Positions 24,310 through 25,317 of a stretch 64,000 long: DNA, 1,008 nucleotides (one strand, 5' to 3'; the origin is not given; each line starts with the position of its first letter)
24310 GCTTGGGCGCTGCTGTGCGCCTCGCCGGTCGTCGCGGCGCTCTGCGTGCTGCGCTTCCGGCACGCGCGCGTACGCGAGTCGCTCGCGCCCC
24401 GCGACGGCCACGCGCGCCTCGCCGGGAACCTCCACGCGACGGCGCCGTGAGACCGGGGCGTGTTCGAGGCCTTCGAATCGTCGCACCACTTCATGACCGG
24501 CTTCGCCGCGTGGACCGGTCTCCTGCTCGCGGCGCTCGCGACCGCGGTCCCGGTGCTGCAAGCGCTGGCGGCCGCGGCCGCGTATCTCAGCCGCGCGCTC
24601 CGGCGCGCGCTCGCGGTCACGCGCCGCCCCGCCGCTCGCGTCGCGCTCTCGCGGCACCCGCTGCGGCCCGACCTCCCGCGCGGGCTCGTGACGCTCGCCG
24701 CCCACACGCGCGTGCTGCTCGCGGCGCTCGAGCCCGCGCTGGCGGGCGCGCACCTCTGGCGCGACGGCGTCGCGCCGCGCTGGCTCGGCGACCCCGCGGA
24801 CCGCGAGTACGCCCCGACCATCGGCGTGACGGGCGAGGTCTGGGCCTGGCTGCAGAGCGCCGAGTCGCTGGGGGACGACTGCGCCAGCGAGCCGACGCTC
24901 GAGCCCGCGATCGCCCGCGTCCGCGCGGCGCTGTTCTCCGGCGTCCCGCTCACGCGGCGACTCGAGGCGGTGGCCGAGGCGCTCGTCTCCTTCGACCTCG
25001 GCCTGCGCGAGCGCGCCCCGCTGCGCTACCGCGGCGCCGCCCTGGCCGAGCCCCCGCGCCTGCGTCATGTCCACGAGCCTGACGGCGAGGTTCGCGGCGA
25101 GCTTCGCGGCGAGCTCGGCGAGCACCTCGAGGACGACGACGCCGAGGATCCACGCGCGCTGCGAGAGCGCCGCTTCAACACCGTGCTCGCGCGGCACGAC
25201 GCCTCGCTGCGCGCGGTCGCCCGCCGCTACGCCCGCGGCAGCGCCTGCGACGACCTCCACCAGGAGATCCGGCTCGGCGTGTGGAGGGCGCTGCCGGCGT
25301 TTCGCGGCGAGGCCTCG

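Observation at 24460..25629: ECF sigma factor with ~200-aa N-terminal transmembrane extension and no possible internal start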

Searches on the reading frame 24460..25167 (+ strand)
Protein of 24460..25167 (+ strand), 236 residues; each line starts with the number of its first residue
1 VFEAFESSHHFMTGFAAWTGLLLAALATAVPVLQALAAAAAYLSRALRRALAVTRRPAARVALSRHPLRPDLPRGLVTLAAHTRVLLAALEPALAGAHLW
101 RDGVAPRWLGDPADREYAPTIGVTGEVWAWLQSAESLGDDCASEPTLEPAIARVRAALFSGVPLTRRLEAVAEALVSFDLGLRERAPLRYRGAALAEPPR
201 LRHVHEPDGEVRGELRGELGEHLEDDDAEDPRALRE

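Call 6: find_homologous_proteins(query=window:24460-25161:+, max_evalue=0.01)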
Query seq(234 aa) (234 aa): 2 proteins with E <= 0.01 among 8000 candidates.
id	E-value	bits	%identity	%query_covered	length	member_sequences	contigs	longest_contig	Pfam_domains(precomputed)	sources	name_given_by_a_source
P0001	1.3e-142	491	99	100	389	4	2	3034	PF04545.23,PF04542.21,PF08281.19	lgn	-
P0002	8.9e-68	247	62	97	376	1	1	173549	PF04545.23,PF04542.21,PF08281.19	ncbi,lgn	-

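Call 10: find_encoding_contigs(protein=P0002, flank=10000, max_places=4)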
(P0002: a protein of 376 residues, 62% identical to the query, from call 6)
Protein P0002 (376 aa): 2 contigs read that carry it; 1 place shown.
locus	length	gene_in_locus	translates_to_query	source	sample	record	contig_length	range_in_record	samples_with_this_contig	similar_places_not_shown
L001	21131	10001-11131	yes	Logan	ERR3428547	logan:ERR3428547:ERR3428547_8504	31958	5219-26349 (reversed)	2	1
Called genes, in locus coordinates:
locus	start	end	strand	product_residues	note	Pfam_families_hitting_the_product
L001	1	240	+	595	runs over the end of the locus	PF03193:RsgA_GTPase (faint), PF00009:GTP_EFTU (weak), PF00350:Dynamin_N, PF01926:MMR_HSR1, PF00350:Dynamin_N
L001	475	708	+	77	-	-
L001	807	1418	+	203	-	-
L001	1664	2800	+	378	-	PF13188:PAS_8 (faint), PF01740:STAS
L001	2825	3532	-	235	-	PF13367:PrsW-protease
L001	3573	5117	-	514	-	PF03747:ADP_ribosyl_GH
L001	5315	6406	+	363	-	PF00989:PAS (weak), PF08448:PAS_4, PF13426:PAS_9, PF08447:PAS_3 (weak), PF08448:PAS_4 (weak), PF01740:STAS, PF13466:STAS_2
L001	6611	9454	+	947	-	PF00069:Pkinase, PF07714:PK_Tyr_Ser-Thr, PF13424:TPR_12, PF17874:TPR_MalT, PF24885:TPR_NPHP3, PF13424:TPR_12, PF13424:TPR_12, PF24885:TPR_NPHP3, +6 more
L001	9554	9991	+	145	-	-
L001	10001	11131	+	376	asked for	PF04542:Sigma70_r2, PF04545:Sigma70_r4 (weak), PF08281:Sigma70_r4_2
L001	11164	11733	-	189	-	PF00702:Hydrolase (weak)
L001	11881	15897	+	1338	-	PF00069:Pkinase, PF07714:PK_Tyr_Ser-Thr, PF17667:Pkinase_fungal (weak), PF13191:AAA_16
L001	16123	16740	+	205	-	-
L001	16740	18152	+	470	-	PF02384:N6_Mtase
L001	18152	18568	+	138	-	-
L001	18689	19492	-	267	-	-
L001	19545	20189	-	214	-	PF00440:TetR_N, PF16859:TetR_C_11 (weak)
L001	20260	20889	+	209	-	PF05019:Coq4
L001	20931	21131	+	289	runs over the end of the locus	-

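Call 11: find_encoding_contigs(protein=P0001, flank=10000, max_places=4)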
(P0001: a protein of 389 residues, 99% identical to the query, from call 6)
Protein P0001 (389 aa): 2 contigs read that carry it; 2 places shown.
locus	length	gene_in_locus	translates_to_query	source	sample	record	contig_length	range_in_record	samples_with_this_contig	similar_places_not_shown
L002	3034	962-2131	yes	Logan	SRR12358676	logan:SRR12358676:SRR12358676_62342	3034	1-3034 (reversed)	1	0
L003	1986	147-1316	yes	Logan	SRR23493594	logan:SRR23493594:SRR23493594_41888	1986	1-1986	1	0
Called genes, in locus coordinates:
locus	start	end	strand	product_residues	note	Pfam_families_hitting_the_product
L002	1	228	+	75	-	?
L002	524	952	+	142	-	PF01618:MotA_ExbB (weak)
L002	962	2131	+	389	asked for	PF04542:Sigma70_r2, PF04545:Sigma70_r4 (weak), PF08281:Sigma70_r4_2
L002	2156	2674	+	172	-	-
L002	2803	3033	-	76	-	?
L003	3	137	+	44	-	?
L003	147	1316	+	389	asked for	PF04542:Sigma70_r2, PF04545:Sigma70_r4 (weak), PF08281:Sigma70_r4_2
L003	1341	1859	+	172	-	-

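Call 20: search_protein_representatives(protein=window:24460-25167:+)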
Query: 236 residues. Proteins with E-value up to 0.001 (for the whole library): 19; up to 1e-10: 10; up to 1e-30: 1. The best 19 are listed.
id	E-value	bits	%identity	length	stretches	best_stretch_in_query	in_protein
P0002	2.2e-68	246.9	68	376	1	1-198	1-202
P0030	5.4e-24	101.7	40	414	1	1-220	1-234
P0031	1.1e-23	100.7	47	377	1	28-195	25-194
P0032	7.6e-21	91.4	41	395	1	22-191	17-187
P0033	1.1e-20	90.9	44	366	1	22-199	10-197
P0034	4.5e-16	75.8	39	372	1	36-216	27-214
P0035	6.8e-15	71.9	43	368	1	27-194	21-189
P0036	1.8e-14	70.5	42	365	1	21-200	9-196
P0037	5.8e-12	62.3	36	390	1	2-202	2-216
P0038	2.7e-11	60.1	35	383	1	17-212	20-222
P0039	1.2e-10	58.0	36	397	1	1-201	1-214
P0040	3.6e-10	56.4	39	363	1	37-197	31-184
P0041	6.0e-10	55.7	43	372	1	20-196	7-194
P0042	9.3e-10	55.1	37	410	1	38-209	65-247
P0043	1.2e-08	51.5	35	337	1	30-225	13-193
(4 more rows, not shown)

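Call 25: find_homologous_proteins(query=A3, max_evalue=0.001)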
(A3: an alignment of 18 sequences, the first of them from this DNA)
Query A3 (18 sequences): 8000 candidates shared short words with the query, none scored E <= 0.001.

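Call 28: find_related_loci(query=A4, collection=metagenome_contigs, flank=8000)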
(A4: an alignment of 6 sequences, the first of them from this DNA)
Query A4 (192 aa) in metagenome_contigs; peptide patterns used: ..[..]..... (x = any residue, [..] = any of these).
41 stretches matched a pattern; 2 encode a relative of the query (tblastn E <= 1e-3); 2 distinct loci.
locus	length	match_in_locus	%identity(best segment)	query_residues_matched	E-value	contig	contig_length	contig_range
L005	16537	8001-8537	43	21-191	4e-23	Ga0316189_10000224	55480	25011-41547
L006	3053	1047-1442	38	66-191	5e-16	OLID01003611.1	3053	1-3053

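Call 31: find_encoding_contigs(protein=P0030, flank=6000, max_places=3)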
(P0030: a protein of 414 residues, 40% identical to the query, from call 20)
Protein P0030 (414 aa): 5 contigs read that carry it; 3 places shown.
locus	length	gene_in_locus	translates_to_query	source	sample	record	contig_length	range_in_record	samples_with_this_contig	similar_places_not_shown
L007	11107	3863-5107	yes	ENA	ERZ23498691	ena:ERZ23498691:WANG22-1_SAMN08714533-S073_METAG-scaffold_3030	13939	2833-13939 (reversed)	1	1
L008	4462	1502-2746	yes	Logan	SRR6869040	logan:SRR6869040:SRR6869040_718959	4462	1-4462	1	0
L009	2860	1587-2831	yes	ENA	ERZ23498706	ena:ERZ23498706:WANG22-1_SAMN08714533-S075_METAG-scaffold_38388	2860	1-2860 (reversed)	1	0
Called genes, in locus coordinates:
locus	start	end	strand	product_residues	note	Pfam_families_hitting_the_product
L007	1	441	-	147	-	?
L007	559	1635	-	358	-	-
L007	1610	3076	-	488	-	PF03062:MBOAT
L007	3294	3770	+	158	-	-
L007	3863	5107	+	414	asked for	PF04542:Sigma70_r2, PF04545:Sigma70_r4 (weak), PF08281:Sigma70_r4_2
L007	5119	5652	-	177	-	PF10698:DUF2505 (weak)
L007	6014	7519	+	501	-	PF01154:HMG_CoA_synt_N, PF08540:HMG_CoA_synt_C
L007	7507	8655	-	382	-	PF07883:Cupin_2 (weak)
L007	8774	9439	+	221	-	PF03807:F420_oxidored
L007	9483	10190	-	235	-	PF01557:FAA_hydrolase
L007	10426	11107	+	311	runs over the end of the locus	PF09339:HTH_IclR, PF01614:IclR_C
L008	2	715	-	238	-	?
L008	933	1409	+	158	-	-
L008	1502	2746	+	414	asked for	PF04542:Sigma70_r2, PF04545:Sigma70_r4 (weak), PF08281:Sigma70_r4_2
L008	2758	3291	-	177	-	PF10698:DUF2505 (weak)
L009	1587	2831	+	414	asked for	PF04542:Sigma70_r2, PF04545:Sigma70_r4 (weak), PF08281:Sigma70_r4_2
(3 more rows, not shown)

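Call 32: find_encoding_contigs(protein=P0037, flank=6000, max_places=3)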
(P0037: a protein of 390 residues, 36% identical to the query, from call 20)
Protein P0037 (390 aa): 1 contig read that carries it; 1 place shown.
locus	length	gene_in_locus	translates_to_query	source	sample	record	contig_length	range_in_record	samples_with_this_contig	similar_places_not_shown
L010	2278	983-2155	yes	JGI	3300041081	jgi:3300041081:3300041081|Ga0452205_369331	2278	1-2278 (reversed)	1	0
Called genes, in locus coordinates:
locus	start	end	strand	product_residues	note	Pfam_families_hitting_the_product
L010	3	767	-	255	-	?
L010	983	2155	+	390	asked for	PF04542:Sigma70_r2, PF08281:Sigma70_r4_2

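Call 34: search_protein_families(library=pfam, alignment_id=A3, max_evalue=1)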
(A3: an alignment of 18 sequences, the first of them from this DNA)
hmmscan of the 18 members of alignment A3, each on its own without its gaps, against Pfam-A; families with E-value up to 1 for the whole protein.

A. member 1, seq(192 aa): 0 families

B. families by the number of members that match (of 18 scanned): 2 families
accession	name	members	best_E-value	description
PF24367.1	DUF7523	1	0.039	Family of unknown function (DUF7523)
PF11452.13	DUF3000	1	0.25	Protein of unknown function (DUF3000)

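Call 35: search_solved_structures(query=A3, max_evalue=10)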
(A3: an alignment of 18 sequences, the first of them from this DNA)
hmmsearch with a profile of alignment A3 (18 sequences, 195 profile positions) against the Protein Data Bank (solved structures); distinct sequences matched with E-value up to 10: 0.

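Call 43: find_encoding_contigs(protein=P0039, flank=6000, max_places=2)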
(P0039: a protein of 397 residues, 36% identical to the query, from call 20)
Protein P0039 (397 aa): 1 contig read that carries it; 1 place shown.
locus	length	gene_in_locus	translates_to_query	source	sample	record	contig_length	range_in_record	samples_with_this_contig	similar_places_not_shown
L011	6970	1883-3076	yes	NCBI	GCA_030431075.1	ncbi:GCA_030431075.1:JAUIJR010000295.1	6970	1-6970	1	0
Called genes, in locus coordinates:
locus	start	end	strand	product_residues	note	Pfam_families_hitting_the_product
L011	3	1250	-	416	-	?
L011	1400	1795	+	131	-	PF01618:MotA_ExbB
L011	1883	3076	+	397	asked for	PF04542:Sigma70_r2, PF04545:Sigma70_r4 (weak), PF08281:Sigma70_r4_2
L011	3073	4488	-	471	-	PF07690:MFS_1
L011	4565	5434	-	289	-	-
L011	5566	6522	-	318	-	PF00106:adh_short, PF08659:KR (weak), PF13561:adh_short_C2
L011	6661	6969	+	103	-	?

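Call 44: find_encoding_contigs(protein=P0031, flank=6000, max_places=2)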
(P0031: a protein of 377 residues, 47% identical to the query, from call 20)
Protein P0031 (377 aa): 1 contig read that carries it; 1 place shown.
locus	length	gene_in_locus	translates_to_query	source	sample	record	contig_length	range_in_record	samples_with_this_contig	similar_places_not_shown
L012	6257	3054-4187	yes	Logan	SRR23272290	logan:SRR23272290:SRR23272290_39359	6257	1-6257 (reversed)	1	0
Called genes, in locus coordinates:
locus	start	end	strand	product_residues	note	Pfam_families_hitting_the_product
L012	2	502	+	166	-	?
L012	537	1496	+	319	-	-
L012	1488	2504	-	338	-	PF08240:ADH_N, PF00107:ADH_zinc_N, PF13602:ADH_zinc_N_2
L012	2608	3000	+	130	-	-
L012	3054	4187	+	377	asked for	PF04542:Sigma70_r2, PF08281:Sigma70_r4_2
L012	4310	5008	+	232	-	PF04754:Transposase_31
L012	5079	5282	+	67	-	PF14261:DUF4351 (weak)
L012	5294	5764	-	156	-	-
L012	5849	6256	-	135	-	?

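Call 45: find_encoding_contigs(protein=P0033, flank=6000, max_places=2)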
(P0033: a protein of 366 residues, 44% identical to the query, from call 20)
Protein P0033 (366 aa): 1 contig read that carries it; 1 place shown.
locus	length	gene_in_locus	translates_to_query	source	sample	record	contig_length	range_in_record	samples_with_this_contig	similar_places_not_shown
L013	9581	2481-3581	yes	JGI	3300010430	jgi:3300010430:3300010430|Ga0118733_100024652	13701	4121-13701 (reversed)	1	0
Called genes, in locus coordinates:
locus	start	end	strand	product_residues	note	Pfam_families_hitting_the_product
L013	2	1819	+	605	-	?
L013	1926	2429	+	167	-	-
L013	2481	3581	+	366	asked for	PF04542:Sigma70_r2, PF08281:Sigma70_r4_2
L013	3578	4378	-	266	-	-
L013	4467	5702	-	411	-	PF06609:TRI12 (weak), PF07690:MFS_1, PF00083:Sugar_tr (faint)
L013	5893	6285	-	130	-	-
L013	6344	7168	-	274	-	-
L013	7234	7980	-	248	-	PF19298:KshA_C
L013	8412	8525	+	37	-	-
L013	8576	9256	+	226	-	PF14234:DUF4336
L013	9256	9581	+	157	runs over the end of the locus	-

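Call 47: predict_structure(alignment_id=A3)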
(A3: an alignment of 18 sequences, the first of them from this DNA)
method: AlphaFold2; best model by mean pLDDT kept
length: 192 residues; sequences in the alignment: 18
mean_pLDDT: 87.0   pTM: 0.66
mean pLDDT of the five models: 87.0, 85.4, 85.2, 84.4, 81.8
residues with pLDDT >= 90: 123; 70-90: 39; 50-70: 29; < 50: 1
segments of 3 or more residues with pLDDT < 50: none
pLDDT, mean of each block of 10 residues (from residue 1): 89 95 94 93 85 66 90 96 96 85 67 65 93 95 93 96 91 96 75 54
secondary structure, 60 per line:
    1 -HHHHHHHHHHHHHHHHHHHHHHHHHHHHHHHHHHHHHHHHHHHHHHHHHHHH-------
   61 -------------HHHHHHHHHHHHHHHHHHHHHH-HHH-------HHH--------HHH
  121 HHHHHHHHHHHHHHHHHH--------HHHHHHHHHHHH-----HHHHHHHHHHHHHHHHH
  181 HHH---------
elements in order: H2-53 H74-95 H118-138 H147-158 H164-183

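Call 69: fold_search(model_id=the predicted structure, library=pdb)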
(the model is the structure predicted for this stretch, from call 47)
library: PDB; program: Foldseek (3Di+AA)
matches with E <= 10: 516; with E <= 0.001: 0
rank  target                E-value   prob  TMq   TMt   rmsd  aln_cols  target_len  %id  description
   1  9sne_A                2.3e-01  0.15  0.18  0.21  13.1       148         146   14  CTLH-CRA domain of murine RanBP9 (released 2026-03-18)
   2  7uj2_B                3.2e-01  0.72  0.31  0.36   7.9       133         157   13  OspC Type B (released 2023-04-05)
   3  2hfi_MODEL_1_A        3.6e-01  0.44  0.28  0.38   7.6       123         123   14  Solution NMR Structure of Protein yppE from Bacillus subtilis. Northeast Structural Genomics Consortium Target (released 2006-07-25)
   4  8b6g_CH               3.6e-01  0.12  0.13  0.21  15.4       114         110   12  Cryo-EM structure of succinate dehydrogenase complex (complex-II) in respiratory supercomplex of Tetrahymena thermoph (released 2023-03-29)
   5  1yjg_A                4.3e-01  0.63  0.30  0.36   7.8       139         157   11  Variable Small Protein 1 of Borrelia turicatae (VspA or Vsp1) (released 2006-01-24)
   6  9rgx_A                4.8e-01  0.72  0.30  0.53   8.7       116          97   17  X-ray crystal structure of a de novo designed single-chain antiparallel 3-helix coiled-coil bundle, sc-apCC3-ACW (released 2025-09-03)
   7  5mx5_F                5.1e-01  0.08  0.16  0.15  19.7       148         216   19  Mouse PA28alpha-beta (released 2017-09-13)
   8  1yjg_D                5.3e-01  0.84  0.37  0.44   7.0       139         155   12  Variable Small Protein 1 of Borrelia turicatae (VspA or Vsp1) (released 2006-01-24)
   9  5mx5_K                5.3e-01  0.08  0.15  0.14  21.3       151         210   18  Mouse PA28alpha-beta (released 2017-09-13)
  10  9rgx_B                5.6e-01  0.63  0.29  0.53   8.5       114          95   18  X-ray crystal structure of a de novo designed single-chain antiparallel 3-helix coiled-coil bundle, sc-apCC3-ACW (released 2025-09-03)
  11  8bd3_U                6.3e-01  0.15  0.21  0.26  11.0       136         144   15  Cryo-EM structure of the Photosystem II - LHCII supercomplex from Chlorella ohadi (released 2023-08-09)
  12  9min_I                6.7e-01  0.23  0.24  0.32   7.9       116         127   13  Structure of a designed minibinder to NYESO1-A*02:01 (released 2025-08-06)
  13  8jcz_3                6.7e-01  0.14  0.20  0.08  14.2       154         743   11  Cryo-EM structure of mGlu2-mGlu3 heterodimer in presence of LY341495, NAM563, and LY2389575 (dimerization mode III) (released 2023-06-21)
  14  5mx5_B                6.7e-01  0.10  0.17  0.17  16.0       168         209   14  Mouse PA28alpha-beta (released 2017-09-13)
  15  9m08_C                7.1e-01  0.54  0.33  0.39   5.9       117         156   12  Structure of outer membrane lipoprotein QseG and histidine kinase QseE complex (released 2025-11-19)
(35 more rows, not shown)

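Call 70: search_protein_families(library=pfam, proteins=[L013:1926-2426:+, L005:7404-7880:-, L007:3294-3767:+, L011:1400-1792:+, L012:2608-2997:+, L001:9554-9988:+], max_evalue=1)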
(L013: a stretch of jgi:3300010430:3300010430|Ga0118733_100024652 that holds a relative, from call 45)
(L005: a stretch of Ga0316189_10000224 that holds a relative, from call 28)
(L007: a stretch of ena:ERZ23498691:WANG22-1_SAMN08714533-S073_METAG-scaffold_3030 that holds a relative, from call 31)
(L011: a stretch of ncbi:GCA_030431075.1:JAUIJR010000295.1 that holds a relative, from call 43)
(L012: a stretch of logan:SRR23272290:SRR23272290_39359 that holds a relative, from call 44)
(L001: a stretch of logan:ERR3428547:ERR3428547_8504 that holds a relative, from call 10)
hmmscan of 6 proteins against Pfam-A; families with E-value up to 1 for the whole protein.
L013:1926-2426:+ (167 aa): 0 families

L005:7404-7880:- (158 aa): 0 families

L007:3294-3767:+ (158 aa): 1 family
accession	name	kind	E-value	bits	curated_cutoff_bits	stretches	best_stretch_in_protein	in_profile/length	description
PF01618.21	MotA_ExbB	-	0.0012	19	22.9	1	38-111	39-110/127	MotA/TolQ/ExbB proton channel family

L011:1400-1792:+ (131 aa): 3 families
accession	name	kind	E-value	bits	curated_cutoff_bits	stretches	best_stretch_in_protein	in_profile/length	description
PF01618.21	MotA_ExbB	-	8.1e-09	35.8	22.9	1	30-108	31-107/127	MotA/TolQ/ExbB proton channel family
PF13520.12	AA_permease_2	-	0.023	14.1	27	1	9-106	145-240/427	Amino acid permease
PF11374.13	DUF3176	-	0.076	13.7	27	1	78-121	10-51/105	Protein of unknown function (DUF3176)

L012:2608-2997:+ (130 aa): 1 family
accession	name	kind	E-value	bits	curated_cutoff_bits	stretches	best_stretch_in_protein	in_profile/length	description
PF00032.22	Cytochrom_B_C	-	0.11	13.1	20.7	0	10-65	32-85/102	Cytochrome b(C-terminal)/b6/petD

L001:9554-9988:+ (145 aa): 1 family
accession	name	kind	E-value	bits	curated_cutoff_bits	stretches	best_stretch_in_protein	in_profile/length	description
PF01618.21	MotA_ExbB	-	0.0042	17.3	22.9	1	37-105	40-109/127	MotA/TolQ/ExbB proton channel family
